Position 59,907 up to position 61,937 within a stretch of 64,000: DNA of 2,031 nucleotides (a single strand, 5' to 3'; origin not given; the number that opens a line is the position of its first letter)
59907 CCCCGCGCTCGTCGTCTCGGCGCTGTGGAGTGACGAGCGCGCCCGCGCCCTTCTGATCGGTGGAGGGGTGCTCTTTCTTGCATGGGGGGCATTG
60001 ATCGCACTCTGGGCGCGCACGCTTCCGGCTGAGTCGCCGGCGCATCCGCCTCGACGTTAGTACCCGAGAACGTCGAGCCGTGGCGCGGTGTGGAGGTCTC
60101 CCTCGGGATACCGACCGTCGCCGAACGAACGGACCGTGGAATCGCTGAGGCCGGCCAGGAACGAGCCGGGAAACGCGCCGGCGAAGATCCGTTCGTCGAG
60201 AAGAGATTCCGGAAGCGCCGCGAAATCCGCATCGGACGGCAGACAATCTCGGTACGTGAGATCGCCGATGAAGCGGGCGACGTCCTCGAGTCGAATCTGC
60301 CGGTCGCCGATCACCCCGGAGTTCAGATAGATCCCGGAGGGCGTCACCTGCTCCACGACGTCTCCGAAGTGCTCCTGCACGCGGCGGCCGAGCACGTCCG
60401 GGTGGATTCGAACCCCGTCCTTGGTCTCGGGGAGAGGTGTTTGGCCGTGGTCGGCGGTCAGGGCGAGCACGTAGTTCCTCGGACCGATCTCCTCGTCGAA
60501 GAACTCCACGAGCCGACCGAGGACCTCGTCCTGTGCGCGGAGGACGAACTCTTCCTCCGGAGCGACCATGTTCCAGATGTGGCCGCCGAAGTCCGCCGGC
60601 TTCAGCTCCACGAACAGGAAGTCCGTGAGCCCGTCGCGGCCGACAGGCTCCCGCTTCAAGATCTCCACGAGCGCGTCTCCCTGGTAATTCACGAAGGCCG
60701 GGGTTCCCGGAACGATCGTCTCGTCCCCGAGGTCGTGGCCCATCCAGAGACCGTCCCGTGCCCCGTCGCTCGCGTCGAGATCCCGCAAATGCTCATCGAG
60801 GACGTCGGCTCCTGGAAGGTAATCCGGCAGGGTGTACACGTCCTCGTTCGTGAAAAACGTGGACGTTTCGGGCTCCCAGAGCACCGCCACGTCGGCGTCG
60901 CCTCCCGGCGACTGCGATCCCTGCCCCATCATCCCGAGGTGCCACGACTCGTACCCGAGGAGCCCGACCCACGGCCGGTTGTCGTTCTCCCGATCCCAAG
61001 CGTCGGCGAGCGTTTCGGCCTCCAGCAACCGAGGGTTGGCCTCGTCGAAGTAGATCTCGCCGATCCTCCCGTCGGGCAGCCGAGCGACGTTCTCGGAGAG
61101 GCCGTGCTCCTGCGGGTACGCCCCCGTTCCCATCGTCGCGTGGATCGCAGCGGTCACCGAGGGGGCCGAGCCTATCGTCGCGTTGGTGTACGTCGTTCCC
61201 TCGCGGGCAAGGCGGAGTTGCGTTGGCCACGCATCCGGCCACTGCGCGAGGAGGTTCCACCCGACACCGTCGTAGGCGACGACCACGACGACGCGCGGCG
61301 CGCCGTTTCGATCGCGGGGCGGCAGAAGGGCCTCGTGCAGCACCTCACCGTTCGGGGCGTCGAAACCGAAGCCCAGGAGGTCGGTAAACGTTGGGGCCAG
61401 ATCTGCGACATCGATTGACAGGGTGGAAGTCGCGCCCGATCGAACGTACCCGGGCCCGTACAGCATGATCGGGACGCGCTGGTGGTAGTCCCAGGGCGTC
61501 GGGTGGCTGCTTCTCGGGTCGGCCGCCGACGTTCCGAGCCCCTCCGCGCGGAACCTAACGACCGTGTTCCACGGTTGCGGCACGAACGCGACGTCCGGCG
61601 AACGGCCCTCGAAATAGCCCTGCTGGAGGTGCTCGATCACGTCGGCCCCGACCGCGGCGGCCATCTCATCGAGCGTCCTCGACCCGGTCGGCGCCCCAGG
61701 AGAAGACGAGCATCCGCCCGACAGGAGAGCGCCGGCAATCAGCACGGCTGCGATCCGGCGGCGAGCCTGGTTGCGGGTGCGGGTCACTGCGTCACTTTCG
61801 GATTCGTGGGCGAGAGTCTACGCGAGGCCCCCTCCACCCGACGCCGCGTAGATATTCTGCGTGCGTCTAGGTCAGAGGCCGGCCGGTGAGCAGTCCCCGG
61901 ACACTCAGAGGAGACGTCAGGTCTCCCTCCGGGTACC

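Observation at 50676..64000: Candidate phosphate-limitation membrane-lipid remodelling and phosphoester-scavenging island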

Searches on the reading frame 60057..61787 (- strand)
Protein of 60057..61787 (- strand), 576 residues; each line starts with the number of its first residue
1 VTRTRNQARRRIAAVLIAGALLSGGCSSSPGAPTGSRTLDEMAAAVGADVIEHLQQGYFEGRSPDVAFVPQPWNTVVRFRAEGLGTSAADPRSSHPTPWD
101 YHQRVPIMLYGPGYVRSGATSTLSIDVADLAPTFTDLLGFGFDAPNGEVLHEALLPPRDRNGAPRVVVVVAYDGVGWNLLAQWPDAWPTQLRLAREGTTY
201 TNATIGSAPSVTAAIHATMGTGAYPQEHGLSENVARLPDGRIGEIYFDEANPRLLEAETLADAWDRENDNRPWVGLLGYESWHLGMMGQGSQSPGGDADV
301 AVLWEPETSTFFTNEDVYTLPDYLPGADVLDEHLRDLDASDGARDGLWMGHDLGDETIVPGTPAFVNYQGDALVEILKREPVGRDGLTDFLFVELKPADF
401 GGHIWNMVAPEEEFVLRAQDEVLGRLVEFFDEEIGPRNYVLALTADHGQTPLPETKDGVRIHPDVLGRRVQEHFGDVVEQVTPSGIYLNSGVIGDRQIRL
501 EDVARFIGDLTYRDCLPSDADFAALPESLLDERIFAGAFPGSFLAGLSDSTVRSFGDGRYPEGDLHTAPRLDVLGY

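Call 5: search_protein_families(library=pfam, proteins=[window:60057-61787:-], max_evalue=0.01)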
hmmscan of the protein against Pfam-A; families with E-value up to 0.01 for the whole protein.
window:60057-61787:- (576 aa): 3 families
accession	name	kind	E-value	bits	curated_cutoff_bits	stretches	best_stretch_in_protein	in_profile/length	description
PF01663.27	Phosphodiest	-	1.9e-21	77.5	23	1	167-461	1-232/342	Type I phosphodiesterase / nucleotide pyrophosphatase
PF00884.28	Sulfatase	-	1e-08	35.3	25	0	166-300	2-118/301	Sulfatase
PF01676.23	Metalloenzyme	-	0.0016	18.5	24.3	0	386-450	145-203/252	Metalloenzyme superfamily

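Call 7: search_protein_families(library=ncbifam, proteins=[window:60057-61787:-], max_evalue=0.01)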
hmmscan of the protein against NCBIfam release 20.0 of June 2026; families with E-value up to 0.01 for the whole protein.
window:60057-61787:- (576 aa): 2 families
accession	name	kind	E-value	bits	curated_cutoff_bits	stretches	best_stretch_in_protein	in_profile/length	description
NF042991.1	alk_phos_PafA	equivalog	6.5e-26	90.9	650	3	371-509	286-435/554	alkaline phosphatase PafA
NF051873.1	AlkPhosPhoY32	equivalog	3.8e-17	62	1000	2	160-233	16-90/539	alkaline phosphatase PhoY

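Call 26: search_solved_structures(query=window:60057-61787:-, max_evalue=0.001, show_alignments=3)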
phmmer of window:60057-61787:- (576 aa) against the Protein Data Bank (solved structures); distinct sequences matched with E-value up to 0.001: 6.
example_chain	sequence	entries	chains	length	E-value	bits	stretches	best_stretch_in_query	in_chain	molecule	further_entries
5tj3_A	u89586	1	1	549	1.1e-11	47.3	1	380-506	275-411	Alkaline phosphatase PafA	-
5too_A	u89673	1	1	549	1.1e-10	44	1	380-506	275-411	Alkaline phosphatase PafA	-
3q3q_A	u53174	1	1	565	1.8e-08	36.6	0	378-455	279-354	Alkaline phosphatase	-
5xwi_A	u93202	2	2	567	1.8e-08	36.6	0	378-455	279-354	Alkaline phosphatase PhoK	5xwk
6ust_A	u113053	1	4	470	0.00011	24.1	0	72-140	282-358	N-acetylgalactosamine 6-sulfate sulfatase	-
5tcd_A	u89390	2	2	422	0.00017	23.5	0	152-234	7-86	Ectonucleotide pyrophosphatase/phosphodiesterase family member 7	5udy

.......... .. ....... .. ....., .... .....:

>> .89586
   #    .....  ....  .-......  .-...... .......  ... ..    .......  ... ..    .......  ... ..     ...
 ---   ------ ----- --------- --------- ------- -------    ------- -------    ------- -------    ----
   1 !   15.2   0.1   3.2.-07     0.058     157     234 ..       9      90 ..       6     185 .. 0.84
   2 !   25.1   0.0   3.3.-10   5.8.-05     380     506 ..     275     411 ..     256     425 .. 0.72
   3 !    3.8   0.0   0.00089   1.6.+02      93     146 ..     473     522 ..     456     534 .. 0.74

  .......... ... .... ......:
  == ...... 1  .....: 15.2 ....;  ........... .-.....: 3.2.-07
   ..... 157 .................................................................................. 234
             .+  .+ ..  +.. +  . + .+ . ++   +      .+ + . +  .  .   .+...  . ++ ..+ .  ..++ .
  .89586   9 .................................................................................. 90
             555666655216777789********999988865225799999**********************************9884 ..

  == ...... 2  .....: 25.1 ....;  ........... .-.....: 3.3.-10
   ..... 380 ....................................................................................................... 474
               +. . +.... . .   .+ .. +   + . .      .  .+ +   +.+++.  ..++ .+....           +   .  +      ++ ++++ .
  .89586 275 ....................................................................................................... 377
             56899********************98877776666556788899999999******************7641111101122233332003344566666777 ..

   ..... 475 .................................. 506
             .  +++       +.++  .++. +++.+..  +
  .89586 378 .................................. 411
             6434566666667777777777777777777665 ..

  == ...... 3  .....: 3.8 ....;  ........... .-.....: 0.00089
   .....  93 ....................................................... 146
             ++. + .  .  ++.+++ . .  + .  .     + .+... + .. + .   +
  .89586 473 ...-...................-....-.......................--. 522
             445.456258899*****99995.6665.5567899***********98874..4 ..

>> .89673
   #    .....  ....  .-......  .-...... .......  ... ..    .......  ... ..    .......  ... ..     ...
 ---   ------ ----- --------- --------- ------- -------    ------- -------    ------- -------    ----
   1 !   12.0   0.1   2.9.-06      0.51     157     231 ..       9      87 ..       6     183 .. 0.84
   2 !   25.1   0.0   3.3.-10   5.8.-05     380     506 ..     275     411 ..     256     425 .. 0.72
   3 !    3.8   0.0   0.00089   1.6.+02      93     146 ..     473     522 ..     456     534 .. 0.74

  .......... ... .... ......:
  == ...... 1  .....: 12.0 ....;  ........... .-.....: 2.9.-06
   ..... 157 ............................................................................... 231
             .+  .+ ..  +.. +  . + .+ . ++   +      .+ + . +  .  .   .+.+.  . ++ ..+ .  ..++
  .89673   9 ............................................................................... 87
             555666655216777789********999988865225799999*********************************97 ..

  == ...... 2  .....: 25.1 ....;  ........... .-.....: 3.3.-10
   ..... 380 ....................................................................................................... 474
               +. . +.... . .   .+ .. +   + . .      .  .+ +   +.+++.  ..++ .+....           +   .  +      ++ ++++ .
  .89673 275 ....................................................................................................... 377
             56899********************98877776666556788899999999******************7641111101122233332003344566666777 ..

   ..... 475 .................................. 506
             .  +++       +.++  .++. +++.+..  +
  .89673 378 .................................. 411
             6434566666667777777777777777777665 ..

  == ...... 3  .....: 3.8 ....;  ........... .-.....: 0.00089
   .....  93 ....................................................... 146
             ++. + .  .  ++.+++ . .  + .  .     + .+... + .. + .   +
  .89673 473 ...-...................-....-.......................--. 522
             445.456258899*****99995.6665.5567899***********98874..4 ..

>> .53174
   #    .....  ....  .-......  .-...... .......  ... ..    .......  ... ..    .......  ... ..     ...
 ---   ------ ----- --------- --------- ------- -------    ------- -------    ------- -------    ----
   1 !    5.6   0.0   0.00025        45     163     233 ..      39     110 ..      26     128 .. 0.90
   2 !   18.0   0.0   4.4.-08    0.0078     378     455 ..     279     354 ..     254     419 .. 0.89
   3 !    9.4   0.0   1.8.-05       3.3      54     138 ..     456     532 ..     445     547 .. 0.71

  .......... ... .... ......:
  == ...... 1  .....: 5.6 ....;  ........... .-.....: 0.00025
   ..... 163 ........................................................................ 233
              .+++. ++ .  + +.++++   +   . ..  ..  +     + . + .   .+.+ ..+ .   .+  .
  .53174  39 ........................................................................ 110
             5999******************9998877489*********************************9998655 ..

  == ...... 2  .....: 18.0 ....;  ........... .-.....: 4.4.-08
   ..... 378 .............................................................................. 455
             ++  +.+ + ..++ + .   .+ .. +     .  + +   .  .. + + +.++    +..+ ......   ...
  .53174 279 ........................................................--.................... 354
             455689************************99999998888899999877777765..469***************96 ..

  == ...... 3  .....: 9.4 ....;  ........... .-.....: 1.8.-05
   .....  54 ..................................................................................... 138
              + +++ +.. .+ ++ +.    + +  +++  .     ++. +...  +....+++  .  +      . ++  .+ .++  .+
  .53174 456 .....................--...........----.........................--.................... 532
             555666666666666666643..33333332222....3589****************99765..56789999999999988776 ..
